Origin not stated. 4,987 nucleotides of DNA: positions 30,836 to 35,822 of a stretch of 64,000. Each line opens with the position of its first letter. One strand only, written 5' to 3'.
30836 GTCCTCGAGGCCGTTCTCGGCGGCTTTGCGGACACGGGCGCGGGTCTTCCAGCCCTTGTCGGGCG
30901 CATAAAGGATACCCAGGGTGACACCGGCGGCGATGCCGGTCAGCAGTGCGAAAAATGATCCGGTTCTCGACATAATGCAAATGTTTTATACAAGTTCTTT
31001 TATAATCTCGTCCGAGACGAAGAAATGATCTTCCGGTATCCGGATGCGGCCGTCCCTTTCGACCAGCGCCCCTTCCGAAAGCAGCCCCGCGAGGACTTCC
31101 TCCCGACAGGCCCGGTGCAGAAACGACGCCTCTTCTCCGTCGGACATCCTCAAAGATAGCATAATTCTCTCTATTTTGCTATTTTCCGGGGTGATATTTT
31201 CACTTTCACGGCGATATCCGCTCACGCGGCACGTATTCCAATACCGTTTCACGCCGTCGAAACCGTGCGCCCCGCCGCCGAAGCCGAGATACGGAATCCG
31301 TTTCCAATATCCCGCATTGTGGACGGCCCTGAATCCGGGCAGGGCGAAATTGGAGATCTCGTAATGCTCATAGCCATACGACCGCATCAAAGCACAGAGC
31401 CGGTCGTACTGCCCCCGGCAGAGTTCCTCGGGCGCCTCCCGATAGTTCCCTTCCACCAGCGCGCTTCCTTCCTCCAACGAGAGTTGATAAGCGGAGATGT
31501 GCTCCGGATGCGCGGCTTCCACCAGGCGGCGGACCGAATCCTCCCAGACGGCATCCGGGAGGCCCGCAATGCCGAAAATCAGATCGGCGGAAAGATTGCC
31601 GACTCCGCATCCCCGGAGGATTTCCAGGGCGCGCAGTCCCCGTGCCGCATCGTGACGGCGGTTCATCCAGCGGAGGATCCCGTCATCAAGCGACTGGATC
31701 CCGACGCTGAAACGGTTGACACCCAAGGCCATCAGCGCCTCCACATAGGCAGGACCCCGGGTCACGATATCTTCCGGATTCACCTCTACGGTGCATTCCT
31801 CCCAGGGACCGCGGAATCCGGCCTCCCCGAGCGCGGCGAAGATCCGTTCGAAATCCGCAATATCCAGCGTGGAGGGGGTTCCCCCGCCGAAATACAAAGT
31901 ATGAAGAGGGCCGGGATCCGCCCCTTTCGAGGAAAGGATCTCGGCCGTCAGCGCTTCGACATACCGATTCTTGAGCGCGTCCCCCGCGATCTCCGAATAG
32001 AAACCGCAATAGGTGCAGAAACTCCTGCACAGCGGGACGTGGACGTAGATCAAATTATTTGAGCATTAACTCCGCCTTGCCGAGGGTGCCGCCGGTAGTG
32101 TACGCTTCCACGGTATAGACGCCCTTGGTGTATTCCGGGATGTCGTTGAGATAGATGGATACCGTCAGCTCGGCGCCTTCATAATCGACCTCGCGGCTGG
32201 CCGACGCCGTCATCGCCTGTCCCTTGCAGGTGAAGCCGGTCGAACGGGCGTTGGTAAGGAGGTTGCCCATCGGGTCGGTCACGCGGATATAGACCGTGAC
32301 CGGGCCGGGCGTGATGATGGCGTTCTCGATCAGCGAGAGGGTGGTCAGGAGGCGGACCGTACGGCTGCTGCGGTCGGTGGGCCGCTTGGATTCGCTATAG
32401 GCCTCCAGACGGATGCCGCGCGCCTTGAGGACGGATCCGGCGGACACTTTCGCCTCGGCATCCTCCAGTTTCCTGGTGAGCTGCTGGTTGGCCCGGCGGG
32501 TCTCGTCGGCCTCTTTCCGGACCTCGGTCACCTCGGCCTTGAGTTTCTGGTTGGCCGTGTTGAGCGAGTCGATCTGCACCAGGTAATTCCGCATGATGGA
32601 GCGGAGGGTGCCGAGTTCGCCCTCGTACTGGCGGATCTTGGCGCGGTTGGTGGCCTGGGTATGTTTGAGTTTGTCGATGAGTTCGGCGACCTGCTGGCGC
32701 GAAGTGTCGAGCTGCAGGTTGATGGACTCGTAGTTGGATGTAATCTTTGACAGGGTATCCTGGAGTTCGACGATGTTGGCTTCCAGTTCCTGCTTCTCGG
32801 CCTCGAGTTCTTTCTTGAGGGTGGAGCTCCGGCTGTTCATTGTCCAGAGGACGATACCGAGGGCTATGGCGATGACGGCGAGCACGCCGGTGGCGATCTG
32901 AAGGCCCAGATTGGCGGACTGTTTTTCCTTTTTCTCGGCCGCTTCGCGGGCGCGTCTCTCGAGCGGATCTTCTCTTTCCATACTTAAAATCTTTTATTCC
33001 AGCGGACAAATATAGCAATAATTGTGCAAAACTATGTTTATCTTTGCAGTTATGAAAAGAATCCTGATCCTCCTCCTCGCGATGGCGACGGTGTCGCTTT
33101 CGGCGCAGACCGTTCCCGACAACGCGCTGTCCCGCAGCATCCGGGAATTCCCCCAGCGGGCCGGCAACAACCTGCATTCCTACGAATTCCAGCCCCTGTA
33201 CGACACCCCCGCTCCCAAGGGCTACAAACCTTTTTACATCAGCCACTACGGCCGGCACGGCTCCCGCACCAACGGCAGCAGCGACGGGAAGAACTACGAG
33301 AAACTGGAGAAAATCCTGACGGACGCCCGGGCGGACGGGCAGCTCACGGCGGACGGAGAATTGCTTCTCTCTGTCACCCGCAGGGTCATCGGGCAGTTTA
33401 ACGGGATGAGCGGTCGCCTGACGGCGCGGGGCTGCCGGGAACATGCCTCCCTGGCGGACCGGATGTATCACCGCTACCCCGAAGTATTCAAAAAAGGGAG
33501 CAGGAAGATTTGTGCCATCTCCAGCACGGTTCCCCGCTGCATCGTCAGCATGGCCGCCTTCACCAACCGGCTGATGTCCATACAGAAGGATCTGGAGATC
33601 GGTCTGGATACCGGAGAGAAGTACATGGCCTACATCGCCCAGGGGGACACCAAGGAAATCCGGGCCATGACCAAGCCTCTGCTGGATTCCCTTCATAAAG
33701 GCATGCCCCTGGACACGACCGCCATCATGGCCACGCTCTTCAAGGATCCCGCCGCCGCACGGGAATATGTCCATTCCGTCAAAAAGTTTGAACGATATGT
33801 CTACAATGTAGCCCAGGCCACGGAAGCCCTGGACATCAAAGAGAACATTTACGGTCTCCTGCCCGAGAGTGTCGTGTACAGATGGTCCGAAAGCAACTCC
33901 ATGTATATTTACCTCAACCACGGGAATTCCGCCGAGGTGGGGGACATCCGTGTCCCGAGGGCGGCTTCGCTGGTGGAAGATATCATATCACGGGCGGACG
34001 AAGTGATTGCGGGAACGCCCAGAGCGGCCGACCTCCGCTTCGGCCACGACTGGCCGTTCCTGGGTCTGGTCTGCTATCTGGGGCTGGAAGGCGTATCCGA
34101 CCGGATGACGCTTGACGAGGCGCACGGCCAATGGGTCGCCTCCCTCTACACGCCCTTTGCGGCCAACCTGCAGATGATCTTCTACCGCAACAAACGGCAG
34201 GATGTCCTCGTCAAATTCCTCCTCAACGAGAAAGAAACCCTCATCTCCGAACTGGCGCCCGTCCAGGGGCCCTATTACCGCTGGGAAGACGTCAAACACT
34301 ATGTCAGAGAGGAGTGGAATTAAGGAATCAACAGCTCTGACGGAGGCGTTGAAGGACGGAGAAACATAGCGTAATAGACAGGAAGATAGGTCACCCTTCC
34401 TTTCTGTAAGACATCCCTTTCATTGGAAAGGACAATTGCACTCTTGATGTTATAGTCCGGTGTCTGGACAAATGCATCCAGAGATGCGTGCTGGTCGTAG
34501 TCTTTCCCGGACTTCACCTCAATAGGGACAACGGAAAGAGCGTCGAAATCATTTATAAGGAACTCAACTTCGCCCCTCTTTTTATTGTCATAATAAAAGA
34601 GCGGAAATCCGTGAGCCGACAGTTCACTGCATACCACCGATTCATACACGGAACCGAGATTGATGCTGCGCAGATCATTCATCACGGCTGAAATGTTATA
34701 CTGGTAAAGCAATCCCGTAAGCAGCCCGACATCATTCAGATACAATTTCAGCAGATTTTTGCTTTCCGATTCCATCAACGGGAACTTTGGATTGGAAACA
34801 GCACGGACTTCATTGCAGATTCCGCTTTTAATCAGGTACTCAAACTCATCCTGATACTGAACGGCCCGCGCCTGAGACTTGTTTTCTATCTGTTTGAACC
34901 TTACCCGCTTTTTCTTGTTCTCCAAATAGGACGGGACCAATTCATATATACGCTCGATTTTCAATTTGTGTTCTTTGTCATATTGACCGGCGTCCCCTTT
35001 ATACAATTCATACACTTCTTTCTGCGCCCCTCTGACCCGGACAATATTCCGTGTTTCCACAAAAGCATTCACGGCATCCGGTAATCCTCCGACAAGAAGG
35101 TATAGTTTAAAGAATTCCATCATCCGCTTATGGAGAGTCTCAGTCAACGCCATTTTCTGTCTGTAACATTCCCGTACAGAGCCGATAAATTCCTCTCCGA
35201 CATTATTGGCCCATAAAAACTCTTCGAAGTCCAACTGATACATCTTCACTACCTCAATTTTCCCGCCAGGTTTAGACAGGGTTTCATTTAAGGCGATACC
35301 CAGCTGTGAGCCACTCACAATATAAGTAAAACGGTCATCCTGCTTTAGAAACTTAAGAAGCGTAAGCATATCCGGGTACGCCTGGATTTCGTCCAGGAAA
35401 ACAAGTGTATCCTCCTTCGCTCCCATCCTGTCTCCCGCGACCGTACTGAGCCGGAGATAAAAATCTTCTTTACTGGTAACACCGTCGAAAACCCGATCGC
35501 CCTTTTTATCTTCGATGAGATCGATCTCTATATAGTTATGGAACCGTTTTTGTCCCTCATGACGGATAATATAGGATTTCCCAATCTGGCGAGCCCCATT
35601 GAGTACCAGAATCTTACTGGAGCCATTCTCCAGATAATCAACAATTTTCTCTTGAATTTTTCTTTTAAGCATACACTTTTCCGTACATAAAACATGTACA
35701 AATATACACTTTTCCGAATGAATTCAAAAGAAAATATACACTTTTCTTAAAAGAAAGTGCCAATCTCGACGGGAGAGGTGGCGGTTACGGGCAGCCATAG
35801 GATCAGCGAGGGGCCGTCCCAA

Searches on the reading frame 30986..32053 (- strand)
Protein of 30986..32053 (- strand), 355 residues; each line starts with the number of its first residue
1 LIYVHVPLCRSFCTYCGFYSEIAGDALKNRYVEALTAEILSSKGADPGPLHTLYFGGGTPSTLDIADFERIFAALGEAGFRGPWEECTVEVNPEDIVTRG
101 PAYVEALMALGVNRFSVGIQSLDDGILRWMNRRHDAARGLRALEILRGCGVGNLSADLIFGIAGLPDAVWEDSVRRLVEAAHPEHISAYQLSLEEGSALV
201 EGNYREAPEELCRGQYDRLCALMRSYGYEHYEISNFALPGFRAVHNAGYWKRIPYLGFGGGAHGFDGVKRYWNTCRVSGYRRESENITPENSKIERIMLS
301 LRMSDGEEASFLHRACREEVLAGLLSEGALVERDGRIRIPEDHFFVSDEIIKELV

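Call 8: search_protein_families(library=pfam, proteins=[window:30986-32053:-])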
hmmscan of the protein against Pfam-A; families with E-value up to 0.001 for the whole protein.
window:30986-32053:- (355 aa): 1 family
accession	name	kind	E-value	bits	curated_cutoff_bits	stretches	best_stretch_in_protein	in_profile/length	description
PF04055.27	Radical_SAM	-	5.7e-24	85.6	29.5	1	3-176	1-165/166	Radical SAM superfamily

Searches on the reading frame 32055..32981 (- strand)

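Call 8: search_protein_families(library=pfam, proteins=[window:32055-32981:-])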
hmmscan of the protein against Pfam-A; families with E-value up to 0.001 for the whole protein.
window:32055-32981:- (308 aa): 1 family
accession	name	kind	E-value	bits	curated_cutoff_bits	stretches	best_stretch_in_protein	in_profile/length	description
PF05911.16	FPP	-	0.00082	18.2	40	1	50-182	688-823/871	Filament-like plant protein, long coiled-coil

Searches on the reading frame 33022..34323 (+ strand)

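Call 8: search_protein_families(library=pfam, proteins=[window:33022-34323:+])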
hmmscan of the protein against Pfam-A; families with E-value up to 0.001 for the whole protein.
window:33022-34323:+ (433 aa): 1 family
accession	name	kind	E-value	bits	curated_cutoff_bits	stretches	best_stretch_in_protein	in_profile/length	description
PF00328.27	His_Phos_2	-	9.4e-13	48.7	23.6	1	78-183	10-115/354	Histidine phosphatase superfamily (branch 2)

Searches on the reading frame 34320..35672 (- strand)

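Call 7: search_protein_families(library=pfam, proteins=[window:34320-35672:-])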
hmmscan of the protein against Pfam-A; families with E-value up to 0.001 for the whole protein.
window:34320-35672:- (450 aa): 2 families
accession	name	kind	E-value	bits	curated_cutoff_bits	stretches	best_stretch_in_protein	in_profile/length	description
PF13173.12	AAA_14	-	9.8e-22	77.8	27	1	19-153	2-129/129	AAA domain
PF13635.12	DUF4143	-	2.8e-19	69.8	28.1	1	231-389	7-160/160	Domain of unknown function (DUF4143)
